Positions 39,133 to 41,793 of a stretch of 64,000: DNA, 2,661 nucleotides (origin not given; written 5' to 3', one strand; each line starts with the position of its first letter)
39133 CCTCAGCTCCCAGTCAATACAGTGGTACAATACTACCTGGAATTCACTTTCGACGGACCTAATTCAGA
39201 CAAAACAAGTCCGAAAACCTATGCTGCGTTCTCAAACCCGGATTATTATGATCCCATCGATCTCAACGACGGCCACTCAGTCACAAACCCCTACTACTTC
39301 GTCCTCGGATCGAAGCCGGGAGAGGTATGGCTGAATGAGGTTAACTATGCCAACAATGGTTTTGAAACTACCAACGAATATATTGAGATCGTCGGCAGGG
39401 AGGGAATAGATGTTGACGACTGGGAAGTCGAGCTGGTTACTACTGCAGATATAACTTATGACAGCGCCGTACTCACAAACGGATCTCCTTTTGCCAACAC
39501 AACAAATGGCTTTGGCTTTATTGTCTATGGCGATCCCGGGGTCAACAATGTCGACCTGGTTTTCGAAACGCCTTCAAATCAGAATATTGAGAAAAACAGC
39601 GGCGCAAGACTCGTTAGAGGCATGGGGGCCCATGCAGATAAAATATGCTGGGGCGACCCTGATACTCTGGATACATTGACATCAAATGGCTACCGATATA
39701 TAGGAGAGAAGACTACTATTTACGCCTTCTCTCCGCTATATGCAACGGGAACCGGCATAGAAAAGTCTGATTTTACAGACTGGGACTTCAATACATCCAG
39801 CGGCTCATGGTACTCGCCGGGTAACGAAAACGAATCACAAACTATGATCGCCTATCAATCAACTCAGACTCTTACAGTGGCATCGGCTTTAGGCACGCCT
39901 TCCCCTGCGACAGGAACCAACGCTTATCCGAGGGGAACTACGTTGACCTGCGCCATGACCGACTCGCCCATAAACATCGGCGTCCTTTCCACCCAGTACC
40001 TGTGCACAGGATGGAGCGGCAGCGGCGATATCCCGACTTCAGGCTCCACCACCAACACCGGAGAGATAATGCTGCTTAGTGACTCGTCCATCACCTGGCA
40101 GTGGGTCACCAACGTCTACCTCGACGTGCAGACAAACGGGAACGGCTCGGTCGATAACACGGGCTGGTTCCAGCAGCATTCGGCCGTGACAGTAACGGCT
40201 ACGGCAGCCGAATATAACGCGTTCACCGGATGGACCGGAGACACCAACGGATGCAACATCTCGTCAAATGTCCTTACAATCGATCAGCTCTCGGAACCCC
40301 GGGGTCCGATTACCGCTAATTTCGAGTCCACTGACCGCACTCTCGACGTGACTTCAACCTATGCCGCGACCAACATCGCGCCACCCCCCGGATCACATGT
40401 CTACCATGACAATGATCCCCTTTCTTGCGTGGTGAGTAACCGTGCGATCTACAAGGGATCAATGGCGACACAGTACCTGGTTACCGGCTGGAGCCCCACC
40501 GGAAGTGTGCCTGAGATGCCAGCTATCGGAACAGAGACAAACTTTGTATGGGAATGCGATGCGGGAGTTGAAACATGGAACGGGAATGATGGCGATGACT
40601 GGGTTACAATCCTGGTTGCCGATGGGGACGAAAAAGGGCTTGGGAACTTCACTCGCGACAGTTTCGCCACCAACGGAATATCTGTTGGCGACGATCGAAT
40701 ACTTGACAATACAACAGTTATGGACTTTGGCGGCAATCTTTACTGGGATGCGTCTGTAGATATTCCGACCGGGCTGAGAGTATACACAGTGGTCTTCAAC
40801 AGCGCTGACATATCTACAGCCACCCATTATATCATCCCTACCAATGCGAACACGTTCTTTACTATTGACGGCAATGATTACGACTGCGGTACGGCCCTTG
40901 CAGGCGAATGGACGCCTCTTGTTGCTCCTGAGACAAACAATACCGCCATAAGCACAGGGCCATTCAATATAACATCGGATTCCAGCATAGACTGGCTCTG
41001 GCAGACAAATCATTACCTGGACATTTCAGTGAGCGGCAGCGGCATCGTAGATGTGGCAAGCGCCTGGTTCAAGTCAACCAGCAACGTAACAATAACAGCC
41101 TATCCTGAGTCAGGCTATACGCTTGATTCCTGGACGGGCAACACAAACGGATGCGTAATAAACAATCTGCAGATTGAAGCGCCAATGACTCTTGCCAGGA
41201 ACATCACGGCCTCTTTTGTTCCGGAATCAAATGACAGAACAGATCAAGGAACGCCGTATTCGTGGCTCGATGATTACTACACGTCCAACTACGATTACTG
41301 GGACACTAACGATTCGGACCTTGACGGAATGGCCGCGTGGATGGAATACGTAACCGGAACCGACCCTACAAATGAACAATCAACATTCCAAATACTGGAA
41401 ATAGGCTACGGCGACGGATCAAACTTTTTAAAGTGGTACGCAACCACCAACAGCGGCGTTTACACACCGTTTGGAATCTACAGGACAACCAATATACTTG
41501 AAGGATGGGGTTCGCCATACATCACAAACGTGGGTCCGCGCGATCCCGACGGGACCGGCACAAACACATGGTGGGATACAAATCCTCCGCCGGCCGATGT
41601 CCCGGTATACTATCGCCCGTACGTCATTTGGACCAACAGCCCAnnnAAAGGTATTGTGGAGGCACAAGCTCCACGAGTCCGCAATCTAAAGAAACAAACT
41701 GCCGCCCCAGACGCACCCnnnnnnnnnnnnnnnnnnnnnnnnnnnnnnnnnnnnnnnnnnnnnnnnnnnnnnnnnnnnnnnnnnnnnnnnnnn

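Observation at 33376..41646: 2756-aa giant protein built from a novel repeated ~150-200-aa module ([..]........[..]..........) plus lamin-tail-like and InlB-B-repeat-like domains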

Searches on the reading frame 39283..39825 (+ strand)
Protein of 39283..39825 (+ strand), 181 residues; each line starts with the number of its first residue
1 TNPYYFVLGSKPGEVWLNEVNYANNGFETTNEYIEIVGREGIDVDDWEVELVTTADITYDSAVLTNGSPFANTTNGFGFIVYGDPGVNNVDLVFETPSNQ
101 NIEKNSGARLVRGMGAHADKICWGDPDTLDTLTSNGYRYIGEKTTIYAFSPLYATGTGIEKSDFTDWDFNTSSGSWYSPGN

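Call 44: search_protein_families(library=pfam, proteins=[window:39283-39825:+], max_evalue=10)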
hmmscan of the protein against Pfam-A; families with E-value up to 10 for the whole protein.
window:39283-39825:+ (181 aa): 0 families

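Call 61: search_protein_families(library=pfam, alignment_id=A3, max_evalue=1)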
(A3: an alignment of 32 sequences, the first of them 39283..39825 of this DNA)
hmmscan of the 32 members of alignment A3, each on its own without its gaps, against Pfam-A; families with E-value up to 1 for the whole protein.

A. member 1, window:39283-39825:+ (181 aa): 0 families

B. families by the number of members that match (of 32 scanned): 3 families
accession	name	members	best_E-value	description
PF00932.25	LTD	7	0.0015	Lamin Tail Domain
PF04671.17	Ag332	1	0.0083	Erythrocyte membrane-associated giant protein antigen 332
PF19053.6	EccD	1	0.21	EccD-like transmembrane domain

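Call 62: search_solved_structures(query=A3, max_evalue=10)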
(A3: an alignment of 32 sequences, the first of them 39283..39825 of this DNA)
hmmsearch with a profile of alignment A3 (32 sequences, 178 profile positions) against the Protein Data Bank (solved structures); distinct sequences matched with E-value up to 10: 0.

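Call 66: predict_structure(alignment_id=A3)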
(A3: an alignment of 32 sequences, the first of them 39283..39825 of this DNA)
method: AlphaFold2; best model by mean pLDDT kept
length: 181 residues; sequences in the alignment: 32
mean_pLDDT: 91.8   pTM: 0.88
mean pLDDT of the five models: 91.8, 91.1, 91.0, 90.9, 89.0
residues with pLDDT >= 90: 141; 70-90: 32; 50-70: 8; < 50: 0
segments of 3 or more residues with pLDDT < 50: none
pLDDT, mean of each block of 10 residues (from residue 1): 70 94 91 95 93 98 82 85 95 93 97 95 98 98 87 95 95 91 87
secondary structure, 60 per line:
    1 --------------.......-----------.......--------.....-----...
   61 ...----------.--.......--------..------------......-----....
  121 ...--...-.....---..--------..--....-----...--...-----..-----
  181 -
elements in order: E15-21 E33-39 E48-52 E58-63 E77-83 E106-111 E117-123 H130-134 E152-155 E166-168

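Call 81: find_homologous_proteins(query=A3, max_evalue=0.00001)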
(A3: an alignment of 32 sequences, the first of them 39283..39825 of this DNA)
Query A3 (32 sequences) (181 aa, profile of the alignment): 2 proteins with E <= 0.00001 among 2074 candidates.
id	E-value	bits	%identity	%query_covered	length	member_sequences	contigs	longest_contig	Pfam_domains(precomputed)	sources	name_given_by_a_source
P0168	2.4e-9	55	45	21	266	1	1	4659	PF26696.1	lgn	-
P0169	4.5e-7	48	31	41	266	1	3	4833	PF26696.1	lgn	-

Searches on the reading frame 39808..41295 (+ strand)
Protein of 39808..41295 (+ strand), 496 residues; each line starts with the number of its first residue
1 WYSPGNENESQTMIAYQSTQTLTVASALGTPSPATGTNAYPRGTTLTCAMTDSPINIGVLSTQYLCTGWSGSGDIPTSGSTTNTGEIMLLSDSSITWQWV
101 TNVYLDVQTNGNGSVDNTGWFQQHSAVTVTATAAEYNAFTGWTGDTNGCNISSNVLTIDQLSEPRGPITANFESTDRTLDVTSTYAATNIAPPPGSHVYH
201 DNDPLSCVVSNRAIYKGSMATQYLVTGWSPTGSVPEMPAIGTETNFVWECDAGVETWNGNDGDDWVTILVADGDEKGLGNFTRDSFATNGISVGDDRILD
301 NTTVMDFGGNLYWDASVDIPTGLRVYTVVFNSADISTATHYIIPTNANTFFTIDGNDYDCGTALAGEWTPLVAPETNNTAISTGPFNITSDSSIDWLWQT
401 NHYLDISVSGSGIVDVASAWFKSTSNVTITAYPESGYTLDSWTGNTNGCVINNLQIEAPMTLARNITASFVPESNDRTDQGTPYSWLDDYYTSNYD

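Call 44: search_protein_families(library=pfam, proteins=[window:39808-41295:+], max_evalue=10)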
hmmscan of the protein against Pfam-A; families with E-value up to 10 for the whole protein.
window:39808-41295:+ (496 aa): 1 family
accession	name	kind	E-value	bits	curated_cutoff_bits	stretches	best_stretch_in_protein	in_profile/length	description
PF18998.6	Flg_new_2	-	6.6e-13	48.9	23.6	2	411-472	10-71/73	Divergent InlB B-repeat domain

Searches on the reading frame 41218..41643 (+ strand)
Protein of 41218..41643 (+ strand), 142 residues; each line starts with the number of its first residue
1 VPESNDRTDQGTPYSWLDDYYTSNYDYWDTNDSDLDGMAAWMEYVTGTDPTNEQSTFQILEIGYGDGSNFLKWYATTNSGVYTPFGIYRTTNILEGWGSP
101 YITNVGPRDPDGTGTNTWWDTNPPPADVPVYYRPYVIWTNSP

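Call 44: search_protein_families(library=pfam, proteins=[window:41218-41643:+], max_evalue=10)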
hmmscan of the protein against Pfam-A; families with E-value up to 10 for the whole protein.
window:41218-41643:+ (142 aa): 1 family
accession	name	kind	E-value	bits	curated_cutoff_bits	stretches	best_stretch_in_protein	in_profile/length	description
PF12680.13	SnoaL_2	-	0.081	14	27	1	17-76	16-74/102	SnoaL-like domain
